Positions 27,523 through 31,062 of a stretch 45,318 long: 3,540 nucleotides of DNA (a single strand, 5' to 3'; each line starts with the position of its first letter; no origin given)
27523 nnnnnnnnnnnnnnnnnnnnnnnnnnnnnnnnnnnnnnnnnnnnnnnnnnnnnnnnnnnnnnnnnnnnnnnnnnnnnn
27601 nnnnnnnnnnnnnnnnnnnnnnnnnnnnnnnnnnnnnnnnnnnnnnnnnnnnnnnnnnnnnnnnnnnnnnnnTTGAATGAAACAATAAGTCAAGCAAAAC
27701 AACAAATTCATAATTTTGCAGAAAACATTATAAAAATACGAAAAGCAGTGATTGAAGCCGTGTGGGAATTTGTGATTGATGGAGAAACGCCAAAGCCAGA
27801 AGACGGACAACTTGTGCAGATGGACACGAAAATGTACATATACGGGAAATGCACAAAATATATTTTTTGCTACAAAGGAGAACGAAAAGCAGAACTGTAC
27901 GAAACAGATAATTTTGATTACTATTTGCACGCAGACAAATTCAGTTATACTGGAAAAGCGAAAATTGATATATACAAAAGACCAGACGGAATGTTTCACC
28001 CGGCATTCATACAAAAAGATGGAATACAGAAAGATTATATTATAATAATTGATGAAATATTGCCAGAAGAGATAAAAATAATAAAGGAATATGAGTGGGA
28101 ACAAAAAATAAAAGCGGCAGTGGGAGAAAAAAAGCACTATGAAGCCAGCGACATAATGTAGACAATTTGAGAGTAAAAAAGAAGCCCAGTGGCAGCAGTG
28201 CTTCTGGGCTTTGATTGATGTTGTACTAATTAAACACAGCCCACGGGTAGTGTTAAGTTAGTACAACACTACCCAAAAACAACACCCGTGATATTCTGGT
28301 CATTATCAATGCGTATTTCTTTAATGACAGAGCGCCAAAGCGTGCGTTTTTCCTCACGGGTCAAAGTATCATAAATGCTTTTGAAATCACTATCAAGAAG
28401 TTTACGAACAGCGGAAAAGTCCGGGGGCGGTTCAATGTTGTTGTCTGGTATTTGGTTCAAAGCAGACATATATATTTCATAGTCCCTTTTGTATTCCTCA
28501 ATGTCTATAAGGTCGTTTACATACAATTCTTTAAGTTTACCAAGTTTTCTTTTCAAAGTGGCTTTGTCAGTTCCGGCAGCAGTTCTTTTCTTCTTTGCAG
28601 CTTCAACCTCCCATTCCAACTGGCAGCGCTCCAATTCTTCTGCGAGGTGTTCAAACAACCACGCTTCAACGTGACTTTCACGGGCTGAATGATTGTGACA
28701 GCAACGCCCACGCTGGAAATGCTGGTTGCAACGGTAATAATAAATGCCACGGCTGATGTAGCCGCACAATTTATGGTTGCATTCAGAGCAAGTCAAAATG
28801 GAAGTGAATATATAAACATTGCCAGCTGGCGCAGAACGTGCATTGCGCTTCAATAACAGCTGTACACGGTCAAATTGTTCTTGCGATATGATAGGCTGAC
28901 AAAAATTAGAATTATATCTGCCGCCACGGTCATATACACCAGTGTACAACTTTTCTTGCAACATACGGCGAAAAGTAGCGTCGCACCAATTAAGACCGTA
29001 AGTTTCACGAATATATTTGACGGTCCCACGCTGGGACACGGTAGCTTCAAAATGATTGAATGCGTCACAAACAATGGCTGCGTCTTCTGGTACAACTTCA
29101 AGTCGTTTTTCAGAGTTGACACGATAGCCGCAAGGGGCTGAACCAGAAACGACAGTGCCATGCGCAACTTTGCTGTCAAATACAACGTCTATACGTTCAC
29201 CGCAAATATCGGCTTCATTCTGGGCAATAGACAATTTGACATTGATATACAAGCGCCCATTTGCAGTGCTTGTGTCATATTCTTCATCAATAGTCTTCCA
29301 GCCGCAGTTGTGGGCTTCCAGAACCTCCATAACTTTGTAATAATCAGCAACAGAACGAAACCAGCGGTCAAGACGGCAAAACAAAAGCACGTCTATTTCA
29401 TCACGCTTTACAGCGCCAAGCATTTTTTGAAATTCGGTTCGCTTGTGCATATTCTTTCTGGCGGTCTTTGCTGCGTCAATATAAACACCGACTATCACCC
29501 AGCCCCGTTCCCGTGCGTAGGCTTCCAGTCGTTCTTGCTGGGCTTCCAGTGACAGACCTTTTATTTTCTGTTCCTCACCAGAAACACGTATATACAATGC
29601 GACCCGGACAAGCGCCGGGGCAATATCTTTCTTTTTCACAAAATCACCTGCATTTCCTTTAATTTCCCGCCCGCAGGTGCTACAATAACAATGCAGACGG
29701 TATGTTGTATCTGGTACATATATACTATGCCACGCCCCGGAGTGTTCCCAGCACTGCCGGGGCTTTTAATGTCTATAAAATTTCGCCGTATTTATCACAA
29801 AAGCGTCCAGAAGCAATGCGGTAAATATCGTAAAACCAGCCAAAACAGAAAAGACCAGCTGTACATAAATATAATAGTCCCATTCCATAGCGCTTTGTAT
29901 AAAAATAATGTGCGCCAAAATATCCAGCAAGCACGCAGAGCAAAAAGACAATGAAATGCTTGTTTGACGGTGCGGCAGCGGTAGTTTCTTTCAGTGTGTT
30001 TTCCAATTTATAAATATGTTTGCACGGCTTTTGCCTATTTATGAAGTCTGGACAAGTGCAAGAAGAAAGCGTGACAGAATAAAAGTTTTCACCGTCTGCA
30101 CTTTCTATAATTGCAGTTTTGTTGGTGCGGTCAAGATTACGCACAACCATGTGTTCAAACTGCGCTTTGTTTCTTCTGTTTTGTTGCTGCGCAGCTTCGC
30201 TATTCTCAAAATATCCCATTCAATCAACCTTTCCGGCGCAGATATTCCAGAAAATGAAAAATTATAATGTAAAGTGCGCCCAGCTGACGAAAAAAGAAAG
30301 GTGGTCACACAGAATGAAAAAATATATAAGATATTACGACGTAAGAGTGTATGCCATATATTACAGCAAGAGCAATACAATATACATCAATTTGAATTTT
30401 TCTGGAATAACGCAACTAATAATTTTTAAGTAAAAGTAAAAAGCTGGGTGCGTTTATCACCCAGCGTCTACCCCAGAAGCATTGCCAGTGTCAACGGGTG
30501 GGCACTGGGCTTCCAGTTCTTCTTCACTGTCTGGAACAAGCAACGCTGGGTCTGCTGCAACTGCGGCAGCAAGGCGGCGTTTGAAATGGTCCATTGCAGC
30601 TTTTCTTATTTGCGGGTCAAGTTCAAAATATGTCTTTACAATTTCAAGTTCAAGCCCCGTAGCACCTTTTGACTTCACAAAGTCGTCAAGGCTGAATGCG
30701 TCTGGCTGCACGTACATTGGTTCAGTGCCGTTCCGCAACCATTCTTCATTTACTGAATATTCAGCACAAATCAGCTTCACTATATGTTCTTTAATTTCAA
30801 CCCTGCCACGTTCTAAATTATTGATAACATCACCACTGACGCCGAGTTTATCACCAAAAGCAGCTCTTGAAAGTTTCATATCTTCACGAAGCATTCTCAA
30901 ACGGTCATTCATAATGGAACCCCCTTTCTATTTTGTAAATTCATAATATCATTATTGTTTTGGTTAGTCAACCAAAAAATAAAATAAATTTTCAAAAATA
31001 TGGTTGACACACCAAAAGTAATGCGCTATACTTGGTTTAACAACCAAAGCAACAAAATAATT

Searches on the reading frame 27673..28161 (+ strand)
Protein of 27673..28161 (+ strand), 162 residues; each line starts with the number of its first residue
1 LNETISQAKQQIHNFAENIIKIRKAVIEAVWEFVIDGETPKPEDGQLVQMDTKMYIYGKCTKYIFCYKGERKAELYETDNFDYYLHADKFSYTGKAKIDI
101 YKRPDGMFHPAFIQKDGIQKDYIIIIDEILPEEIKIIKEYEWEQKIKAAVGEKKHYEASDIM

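Call 11: search_protein_families(library=pfam, max_evalue=0.1, proteins=[window:27673-28161:+])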
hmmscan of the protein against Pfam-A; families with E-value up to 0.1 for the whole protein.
window:27673-28161:+ (162 aa): 0 families

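Call 12: search_protein_families(library=phrogs, max_evalue=0.01, proteins=[window:27673-28161:+])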
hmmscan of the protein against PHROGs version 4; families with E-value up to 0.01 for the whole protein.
window:27673-28161:+ (162 aa): 0 families

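Call 78: search_protein_families(library=ncbifam, max_evalue=0.1, proteins=[window:27673-28161:+])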
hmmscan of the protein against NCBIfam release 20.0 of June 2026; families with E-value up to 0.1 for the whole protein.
window:27673-28161:+ (162 aa): 1 family
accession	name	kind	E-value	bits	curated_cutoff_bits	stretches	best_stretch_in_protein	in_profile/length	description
NF038143.1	HYxxLL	subfamily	0.019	15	50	1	5-49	45-89/197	NF038143 family protein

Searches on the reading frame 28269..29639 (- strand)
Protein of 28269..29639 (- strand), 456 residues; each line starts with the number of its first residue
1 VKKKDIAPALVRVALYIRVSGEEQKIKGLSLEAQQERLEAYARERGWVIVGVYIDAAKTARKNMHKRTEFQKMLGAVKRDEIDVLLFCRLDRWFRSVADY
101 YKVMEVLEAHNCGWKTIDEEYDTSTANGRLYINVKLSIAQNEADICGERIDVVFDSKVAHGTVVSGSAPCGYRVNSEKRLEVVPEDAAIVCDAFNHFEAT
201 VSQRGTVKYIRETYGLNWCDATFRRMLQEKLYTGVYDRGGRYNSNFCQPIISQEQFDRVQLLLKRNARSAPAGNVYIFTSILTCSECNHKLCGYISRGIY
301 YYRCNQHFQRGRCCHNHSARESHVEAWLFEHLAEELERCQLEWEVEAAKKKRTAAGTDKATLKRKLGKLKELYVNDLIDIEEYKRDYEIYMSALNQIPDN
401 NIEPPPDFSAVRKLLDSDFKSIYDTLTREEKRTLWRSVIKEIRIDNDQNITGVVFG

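Call 11: search_protein_families(library=pfam, max_evalue=0.1, proteins=[window:28269-29639:-])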
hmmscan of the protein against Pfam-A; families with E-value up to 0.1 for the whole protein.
window:28269-29639:- (456 aa): 4 families
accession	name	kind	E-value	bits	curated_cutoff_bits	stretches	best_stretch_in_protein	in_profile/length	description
PF00239.26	Resolvase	-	1.2e-30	106.9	23.3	1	13-161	1-143/145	Resolvase, N terminal domain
PF07508.19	Recombinase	-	3.1e-09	37.4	21.1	1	184-266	1-102/102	Recombinase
PF13408.12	Zn_ribbon_recom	-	6.1e-08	33.4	25.3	1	277-332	1-57/58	Recombinase zinc beta ribbon domain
PF09851.14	SHOCT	-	0.024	14.8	27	0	365-385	2-22/28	Short C-terminal domain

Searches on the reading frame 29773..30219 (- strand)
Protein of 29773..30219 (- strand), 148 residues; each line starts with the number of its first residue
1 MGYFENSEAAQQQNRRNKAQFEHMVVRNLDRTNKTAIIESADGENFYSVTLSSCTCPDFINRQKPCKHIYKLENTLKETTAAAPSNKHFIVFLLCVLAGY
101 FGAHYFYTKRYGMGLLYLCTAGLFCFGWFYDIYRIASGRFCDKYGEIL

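Call 11: search_protein_families(library=pfam, max_evalue=0.1, proteins=[window:29773-30219:-])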
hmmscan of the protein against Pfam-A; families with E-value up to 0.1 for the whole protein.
window:29773-30219:- (148 aa): 3 families
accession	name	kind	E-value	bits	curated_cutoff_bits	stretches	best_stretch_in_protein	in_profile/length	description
PF05154.21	TM2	-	2.4e-12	47.3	27.9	1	86-132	3-50/51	TM2 domain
PF04434.22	SWIM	-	3.5e-06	26.9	19.6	1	48-76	9-37/38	SWIM zinc finger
PF00837.23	T4_deiodinase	-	0.061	13.1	27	1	25-65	84-123/237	Iodothyronine deiodinase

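Call 12: search_protein_families(library=phrogs, max_evalue=0.01, proteins=[window:29773-30219:-])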
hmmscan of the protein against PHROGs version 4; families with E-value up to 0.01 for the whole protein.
window:29773-30219:- (148 aa): 5 families
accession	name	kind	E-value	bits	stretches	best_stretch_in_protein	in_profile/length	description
phrog_10772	-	unknown function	3e-08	34.8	1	90-136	9-54/82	-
phrog_10292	-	unknown function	5.6e-08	33.8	1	80-129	29-82/136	-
phrog_8793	-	unknown function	5.9e-07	30.9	1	90-136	6-52/81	-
phrog_10680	-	unknown function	1e-05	26.7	1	73-119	63-109/144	-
phrog_22651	-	unknown function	8.1e-05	23.8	1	90-139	6-54/111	-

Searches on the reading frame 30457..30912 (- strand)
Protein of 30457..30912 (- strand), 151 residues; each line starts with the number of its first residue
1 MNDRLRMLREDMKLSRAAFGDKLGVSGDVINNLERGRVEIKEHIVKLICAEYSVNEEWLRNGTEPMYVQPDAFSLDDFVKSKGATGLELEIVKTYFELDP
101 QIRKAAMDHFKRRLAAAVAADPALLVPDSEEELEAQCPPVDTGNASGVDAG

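Call 11: search_protein_families(library=pfam, max_evalue=0.1, proteins=[window:30457-30912:-])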
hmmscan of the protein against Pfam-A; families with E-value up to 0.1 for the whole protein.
window:30457-30912:- (151 aa): 4 families
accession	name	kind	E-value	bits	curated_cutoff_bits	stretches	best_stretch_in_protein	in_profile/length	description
PF13560.12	HTH_31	-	2.3e-08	34.7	27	1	4-54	5-56/64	Helix-turn-helix domain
PF01381.28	HTH_3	-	8.8e-08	32.5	23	1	5-59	1-55/55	Helix-turn-helix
PF12844.13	HTH_19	-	8.7e-05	22.8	30.2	1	4-63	3-62/64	Helix-turn-helix domain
PF13413.12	HTH_25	-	0.048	13.9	24.6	0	4-39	1-36/62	Helix-turn-helix domain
